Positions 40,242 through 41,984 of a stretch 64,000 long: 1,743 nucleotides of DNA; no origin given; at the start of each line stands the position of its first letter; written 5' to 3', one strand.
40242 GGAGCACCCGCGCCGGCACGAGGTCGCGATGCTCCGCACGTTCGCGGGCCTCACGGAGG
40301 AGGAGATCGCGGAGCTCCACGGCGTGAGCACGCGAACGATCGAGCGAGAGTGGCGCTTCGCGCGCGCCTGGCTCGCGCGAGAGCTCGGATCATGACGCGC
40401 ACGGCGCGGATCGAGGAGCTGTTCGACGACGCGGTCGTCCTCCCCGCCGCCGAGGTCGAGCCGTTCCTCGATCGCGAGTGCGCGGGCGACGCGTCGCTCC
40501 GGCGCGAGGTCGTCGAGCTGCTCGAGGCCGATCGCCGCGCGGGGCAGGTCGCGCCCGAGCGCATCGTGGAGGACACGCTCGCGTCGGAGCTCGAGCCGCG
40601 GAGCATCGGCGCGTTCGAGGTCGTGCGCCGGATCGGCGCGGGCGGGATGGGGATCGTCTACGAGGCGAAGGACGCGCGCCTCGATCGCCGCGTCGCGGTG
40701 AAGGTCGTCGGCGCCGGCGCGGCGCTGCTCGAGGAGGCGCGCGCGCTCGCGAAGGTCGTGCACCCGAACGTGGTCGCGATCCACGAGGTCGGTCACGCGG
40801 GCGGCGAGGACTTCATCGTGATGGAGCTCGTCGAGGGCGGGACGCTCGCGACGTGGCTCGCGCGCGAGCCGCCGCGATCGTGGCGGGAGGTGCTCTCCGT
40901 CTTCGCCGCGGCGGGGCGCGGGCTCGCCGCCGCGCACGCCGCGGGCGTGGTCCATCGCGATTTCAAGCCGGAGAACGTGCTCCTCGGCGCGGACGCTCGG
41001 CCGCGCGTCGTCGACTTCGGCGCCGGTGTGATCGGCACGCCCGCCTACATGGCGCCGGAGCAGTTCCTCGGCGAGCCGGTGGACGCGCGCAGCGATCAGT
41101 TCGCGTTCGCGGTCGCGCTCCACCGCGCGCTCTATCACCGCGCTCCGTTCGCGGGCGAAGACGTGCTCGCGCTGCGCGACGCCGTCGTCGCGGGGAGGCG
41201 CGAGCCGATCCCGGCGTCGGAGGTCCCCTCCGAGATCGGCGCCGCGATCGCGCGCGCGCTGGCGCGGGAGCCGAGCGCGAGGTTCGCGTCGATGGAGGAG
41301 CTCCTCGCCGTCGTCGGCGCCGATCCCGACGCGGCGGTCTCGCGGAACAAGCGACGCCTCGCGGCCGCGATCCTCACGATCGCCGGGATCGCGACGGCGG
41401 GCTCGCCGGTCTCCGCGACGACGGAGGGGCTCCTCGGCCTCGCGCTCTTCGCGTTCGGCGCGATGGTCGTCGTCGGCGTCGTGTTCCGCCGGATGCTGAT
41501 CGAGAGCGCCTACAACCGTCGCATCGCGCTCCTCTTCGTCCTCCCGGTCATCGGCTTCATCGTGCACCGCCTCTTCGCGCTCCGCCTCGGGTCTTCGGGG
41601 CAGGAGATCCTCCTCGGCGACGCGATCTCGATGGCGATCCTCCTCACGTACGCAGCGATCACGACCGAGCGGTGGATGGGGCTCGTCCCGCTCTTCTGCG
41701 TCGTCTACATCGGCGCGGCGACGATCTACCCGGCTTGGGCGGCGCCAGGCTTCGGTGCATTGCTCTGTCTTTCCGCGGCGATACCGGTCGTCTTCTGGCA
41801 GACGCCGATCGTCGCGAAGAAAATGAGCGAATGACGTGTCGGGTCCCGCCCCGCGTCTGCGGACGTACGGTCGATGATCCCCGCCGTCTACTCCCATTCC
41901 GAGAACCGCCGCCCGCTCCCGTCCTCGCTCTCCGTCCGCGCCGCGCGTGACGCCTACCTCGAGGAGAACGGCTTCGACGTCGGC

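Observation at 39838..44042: Compact four-gene operon: ECF sigma factor, sigma-associated Ser/Thr kinase with membrane domain, Coq4-like metal-site protein, and substrate-domain-less Hsp70-like ATPase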

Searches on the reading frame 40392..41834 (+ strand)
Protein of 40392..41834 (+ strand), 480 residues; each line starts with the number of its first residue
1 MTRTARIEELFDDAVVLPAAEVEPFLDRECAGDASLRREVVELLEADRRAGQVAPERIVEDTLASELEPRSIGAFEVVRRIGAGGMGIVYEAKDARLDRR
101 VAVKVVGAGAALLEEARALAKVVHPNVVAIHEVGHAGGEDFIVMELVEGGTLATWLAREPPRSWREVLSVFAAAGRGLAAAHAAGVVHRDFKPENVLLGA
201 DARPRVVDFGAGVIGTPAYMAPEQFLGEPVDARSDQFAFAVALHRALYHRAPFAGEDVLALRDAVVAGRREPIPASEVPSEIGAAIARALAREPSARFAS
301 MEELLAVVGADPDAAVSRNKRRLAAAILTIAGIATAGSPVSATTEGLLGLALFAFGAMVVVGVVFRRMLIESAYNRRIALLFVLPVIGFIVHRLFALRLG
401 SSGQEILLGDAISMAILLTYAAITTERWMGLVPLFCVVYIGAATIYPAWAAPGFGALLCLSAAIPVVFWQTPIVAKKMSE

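Call 3: search_protein_families(library=pfam, proteins=[window:40392-41834:+], max_evalue=0.1)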
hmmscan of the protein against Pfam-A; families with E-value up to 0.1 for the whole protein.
window:40392-41834:+ (480 aa): 5 families
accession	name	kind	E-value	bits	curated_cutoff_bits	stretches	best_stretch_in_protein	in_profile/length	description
PF00069.31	Pkinase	-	3.6e-31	108.9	31.7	1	75-299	1-253/263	Protein kinase domain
PF07714.23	PK_Tyr_Ser-Thr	-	7.7e-21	75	23.1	1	76-298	2-249/258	Protein tyrosine and serine/threonine kinase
PF01636.29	APH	-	3e-07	30.9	23.2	1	163-219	150-204/239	Phosphotransferase enzyme family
PF06293.20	Kdo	-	0.00094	19.1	21.3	1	120-209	71-166/207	Lipopolysaccharide kinase (Kdo/WaaP) family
PF03109.22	ABC1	-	0.081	12.5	22.9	0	138-211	141-213/244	ABC1 atypical kinase-like domain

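Call 4: search_protein_families(library=ncbifam, proteins=[window:40392-41834:+], max_evalue=0.1)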
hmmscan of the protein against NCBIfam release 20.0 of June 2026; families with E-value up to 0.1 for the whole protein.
window:40392-41834:+ (480 aa): 21 families
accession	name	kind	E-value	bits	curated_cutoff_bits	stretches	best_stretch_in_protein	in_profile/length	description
NF033483.0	PknB_PASTA_kin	equivalog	3.3e-54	184.9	450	1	75-308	9-265/563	Stk1 family PASTA domain-containing Ser/Thr kinase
NF052427.1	StpK7MSMEG_1200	equivalog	7.4e-36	123.8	900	1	68-320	2-277/601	serine/threonine protein kinase StpK7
NF047741.1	antiphage_MADS6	equivalog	3.9e-33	114.8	460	2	165-308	299-457/612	methylation-associated defense system protein kinase MAD6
NF009651.0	PRK13184.1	equivalog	1e-30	106.4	839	2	73-213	2-161/932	serine/threonine-protein kinase PknD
TIGR03903.1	TOMM_kin_cyc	equivalog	4.1e-22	77.9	705.75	1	115-304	28-240/1267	TOMM system kinase/cyclase fusion protein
NF038150.1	lanthi_synth_IV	equivalog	3.5e-20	71.9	650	1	73-320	189-466/851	class IV lanthionine synthetase LanL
NF053615.1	SerThrKinAfsKStmc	equivalog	6.8e-20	71.3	1300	2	174-297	121-254/809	protein serine/threonine kinase AfsK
NF033442.0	BREX_PglW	equivalog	6.8e-14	50.6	990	1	55-305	493-763/1391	BREX system serine/threonine kinase PglW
NF038151.1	lanthi_synth_III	equivalog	7.1e-14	51.2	575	1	93-328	251-498/833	class III lanthionine synthetase LanKC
TIGR03724.2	arch_bud32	equivalog_domain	1.6e-09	37.5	125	1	94-213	28-132/193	KEOPS complex kinase/ATPase Bud32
NF011463.0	PRK14879.1-4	equivalog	2.9e-09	36.7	188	1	59-212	12-160/237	Kae1-associated kinase Bud32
NF058632.1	SerThrKinPrkT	equivalog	4.4e-09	35.8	280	1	75-211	23-164/322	serine/threonine protein kinase PrkT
NF043056.1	T4SS_LegK1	equivalog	6.1e-06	25.1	550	1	184-240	208-277/516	Dot/Icm T4SS effector kinase LegK1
NF007174.0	PRK09605.1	equivalog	2.2e-05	23.2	447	1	94-213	371-474/535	bifunctional N(6)-L-threonylcarbamoyladenine synthase/serine/threonine protein kinase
NF008910.0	PRK12274.1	equivalog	4.9e-05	23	372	1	165-218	92-146/219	serine/threonine protein kinase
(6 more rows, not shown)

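Call 6: search_protein_families(library=padloc, proteins=[window:40392-41834:+], max_evalue=0.01)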
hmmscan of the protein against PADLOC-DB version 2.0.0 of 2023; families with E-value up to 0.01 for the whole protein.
window:40392-41834:+ (480 aa): 32 families (the best 25 are shown)
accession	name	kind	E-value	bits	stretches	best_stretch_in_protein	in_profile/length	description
PDLC04042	PD-T4-6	-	6.6e-60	201.2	1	73-308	9-269/292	-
PDLC04053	PD-T4-6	-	1.5e-59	200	1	67-309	3-269/311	-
PDLC01088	C3a189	-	2e-56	190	2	79-205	3-138/840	kinase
PDLC04061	PD-T4-6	-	1.7e-53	180.9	1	66-309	9-281/510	-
PDLC04043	PD-T4-6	-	4e-52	175.8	1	70-364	12-330/452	-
PDLC04138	mad6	-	1.1e-51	174.6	1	69-308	47-310/659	mads_6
PDLC04039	PD-T4-6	-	2.2e-50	170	1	71-344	12-304/458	-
PDLC04041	PD-T4-6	-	2e-48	163.8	1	72-338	27-320/443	-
PDLC04060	PD-T4-6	-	2.7e-47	159.8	1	74-310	9-268/486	-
PDLC04054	PD-T4-6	-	2.4e-46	156.8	1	74-312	11-274/347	-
PDLC04047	PD-T4-6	-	1e-43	147.7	1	72-306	9-267/327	-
PDLC04057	PD-T4-6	-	5.8e-41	138.9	1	73-306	8-265/443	-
PDLC04048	PD-T4-6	-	1.3e-37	128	1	74-321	11-278/354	-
PDLC04052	PD-T4-6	-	1.6e-35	121.3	1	75-364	11-339/496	-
PDLC04050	PD-T4-6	-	2.6e-35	120.3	1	72-306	62-321/480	-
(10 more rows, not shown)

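Call 79: search_solved_structures(query=window:40392-41834:+, max_evalue=1e-10, show_alignments=1)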
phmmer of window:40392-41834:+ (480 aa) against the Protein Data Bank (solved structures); distinct sequences matched with E-value up to 1e-10: 484 (the best 60 are shown).
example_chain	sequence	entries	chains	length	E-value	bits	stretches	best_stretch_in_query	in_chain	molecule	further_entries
2h34_A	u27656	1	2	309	2.3e-32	116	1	60-310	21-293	Serine/threonine-protein kinase pknE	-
9eed_A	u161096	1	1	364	6.7e-32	114.5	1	4-305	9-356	Kinase domain protein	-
4ow8_A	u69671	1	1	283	3.2e-31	112.2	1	73-301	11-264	Serine/threonine-protein kinase PknA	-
9tmq_A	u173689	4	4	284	3.3e-31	112.2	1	73-301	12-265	Serine/threonine-protein kinase PknA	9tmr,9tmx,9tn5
5u94_A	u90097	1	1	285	5.9e-31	111.4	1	74-306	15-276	Serine/threonine-protein kinase PknB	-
6b2q_A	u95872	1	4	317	7.4e-31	111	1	73-302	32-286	Serine/threonine-protein kinase PknA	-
6b2p_A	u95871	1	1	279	8.6e-31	110.8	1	75-306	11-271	Serine/threonine-protein kinase PknB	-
1o6y_A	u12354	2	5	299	9.7e-31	110.6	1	75-306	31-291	SERINE/THREONINE-PROTEIN KINASE PKNB | Probable serine/threonine-protein kinase pknB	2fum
1mru_A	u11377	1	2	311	1e-30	110.5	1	75-306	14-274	Probable serine/threonine-protein kinase pknB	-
3f69_A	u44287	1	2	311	3.3e-30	108.9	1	75-306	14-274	Serine/threonine-protein kinase pknB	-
3orm_A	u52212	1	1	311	4e-30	108.6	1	75-306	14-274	Serine/threonine protein kinase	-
6i2p_A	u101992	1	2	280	8.4e-30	107.6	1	75-306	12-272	Serine/threonine-protein kinase PknB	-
3ori_A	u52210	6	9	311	1.2e-29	107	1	75-306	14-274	Serine/threonine protein kinase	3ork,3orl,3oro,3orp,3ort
4x3f_A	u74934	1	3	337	1.5e-29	106.7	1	73-303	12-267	Serine/threonine-protein kinase PknA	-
3f61_A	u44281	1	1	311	4e-29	105.3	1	75-306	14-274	Serine/threonine-protein kinase pknB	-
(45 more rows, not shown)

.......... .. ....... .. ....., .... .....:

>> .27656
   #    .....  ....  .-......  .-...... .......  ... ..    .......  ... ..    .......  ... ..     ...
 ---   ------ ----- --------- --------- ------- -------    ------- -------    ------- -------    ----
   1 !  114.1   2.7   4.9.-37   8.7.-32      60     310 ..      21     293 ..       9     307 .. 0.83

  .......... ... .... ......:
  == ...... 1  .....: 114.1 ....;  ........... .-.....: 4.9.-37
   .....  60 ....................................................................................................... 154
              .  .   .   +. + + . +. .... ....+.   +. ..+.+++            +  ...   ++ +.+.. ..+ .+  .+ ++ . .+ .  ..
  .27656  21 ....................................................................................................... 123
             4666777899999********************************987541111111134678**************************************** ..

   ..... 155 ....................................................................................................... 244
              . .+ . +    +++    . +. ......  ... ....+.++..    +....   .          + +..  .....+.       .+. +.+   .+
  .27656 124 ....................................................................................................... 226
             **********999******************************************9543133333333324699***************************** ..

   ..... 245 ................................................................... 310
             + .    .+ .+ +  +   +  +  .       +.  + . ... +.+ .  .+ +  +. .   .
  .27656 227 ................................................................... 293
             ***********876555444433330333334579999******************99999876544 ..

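Call 80: search_solved_structures(query=window:40392-41834:+, max_evalue=1e-31, show_alignments=2)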
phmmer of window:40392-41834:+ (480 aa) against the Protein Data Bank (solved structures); distinct sequences matched with E-value up to 1e-31: 2.
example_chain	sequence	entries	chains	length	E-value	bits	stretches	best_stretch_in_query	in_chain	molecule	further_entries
2h34_A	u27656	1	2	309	2.3e-32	116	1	60-310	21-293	Serine/threonine-protein kinase pknE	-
9eed_A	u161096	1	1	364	6.7e-32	114.5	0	4-305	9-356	Kinase domain protein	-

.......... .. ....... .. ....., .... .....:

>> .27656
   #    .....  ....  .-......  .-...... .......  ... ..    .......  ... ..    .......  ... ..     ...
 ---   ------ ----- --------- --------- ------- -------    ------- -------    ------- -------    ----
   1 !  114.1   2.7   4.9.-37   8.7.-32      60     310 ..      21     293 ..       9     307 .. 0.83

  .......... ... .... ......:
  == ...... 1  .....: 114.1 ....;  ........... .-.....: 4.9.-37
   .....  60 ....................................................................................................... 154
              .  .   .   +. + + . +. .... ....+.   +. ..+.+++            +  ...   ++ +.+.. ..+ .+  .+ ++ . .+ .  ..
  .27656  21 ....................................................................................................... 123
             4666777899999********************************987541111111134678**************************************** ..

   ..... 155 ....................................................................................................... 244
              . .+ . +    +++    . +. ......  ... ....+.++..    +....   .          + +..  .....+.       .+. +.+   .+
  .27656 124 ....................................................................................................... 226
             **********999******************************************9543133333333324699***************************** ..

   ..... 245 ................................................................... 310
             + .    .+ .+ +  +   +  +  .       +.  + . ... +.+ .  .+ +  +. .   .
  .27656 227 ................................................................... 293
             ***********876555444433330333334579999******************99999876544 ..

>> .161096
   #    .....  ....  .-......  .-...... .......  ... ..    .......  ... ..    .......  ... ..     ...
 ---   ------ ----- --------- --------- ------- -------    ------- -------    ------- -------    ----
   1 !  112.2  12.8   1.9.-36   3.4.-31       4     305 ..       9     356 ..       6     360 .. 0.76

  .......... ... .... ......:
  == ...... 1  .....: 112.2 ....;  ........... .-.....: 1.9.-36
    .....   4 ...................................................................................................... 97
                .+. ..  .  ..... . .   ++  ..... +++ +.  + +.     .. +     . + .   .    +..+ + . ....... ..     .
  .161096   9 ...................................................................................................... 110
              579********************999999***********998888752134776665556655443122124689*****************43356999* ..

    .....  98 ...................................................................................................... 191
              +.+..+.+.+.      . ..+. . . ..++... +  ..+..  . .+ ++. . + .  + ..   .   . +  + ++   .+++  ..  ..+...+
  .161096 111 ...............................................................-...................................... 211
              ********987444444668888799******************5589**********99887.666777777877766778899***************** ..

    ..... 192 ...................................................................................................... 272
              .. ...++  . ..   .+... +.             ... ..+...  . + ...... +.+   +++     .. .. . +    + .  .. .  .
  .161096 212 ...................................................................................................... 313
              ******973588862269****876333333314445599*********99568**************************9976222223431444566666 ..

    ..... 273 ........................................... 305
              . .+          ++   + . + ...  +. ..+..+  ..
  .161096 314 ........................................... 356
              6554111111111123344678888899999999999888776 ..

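Call 83: list_cluster_members(proteins=[window:40392-41834:+, window:40350-41834:+, window:39877-40395:+, window:39838-40395:+])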
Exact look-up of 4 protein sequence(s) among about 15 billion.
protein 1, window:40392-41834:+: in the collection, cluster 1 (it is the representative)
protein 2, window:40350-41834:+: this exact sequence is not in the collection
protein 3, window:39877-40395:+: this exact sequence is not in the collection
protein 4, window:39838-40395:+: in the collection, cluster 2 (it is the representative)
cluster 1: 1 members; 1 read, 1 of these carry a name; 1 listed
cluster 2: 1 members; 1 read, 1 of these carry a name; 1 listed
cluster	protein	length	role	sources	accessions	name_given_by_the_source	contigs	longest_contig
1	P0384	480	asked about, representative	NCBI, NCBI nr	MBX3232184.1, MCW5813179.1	MAG: serine/threonine protein kinase [Labilithrix sp.] | serine/threonine protein kinase [Labilithrix sp.]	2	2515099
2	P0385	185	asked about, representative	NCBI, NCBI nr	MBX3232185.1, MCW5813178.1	MAG: sigma-70 family RNA polymerase sigma factor [Labilithrix sp.] | sigma-70 family RNA polymerase sigma factor [Labilithrix sp.]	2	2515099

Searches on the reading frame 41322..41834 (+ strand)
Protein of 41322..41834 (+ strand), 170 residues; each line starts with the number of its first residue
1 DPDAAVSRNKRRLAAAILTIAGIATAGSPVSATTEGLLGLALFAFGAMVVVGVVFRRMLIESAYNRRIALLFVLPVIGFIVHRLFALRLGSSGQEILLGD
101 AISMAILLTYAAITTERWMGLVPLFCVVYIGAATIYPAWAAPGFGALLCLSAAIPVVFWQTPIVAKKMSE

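Call 55: find_homologous_proteins(query=window:41322-41834:+, max_evalue=0.001)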
Query window:41322-41834:+ (170 aa): 2 proteins with E <= 0.001 among 1098 candidates.
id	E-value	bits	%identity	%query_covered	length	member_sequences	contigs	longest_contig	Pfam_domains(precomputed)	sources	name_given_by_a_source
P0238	5.4e-44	168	61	82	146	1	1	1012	-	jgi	jgi:hypothetical protein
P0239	8.2e-12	63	38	72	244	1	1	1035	-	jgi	jgi:hypothetical protein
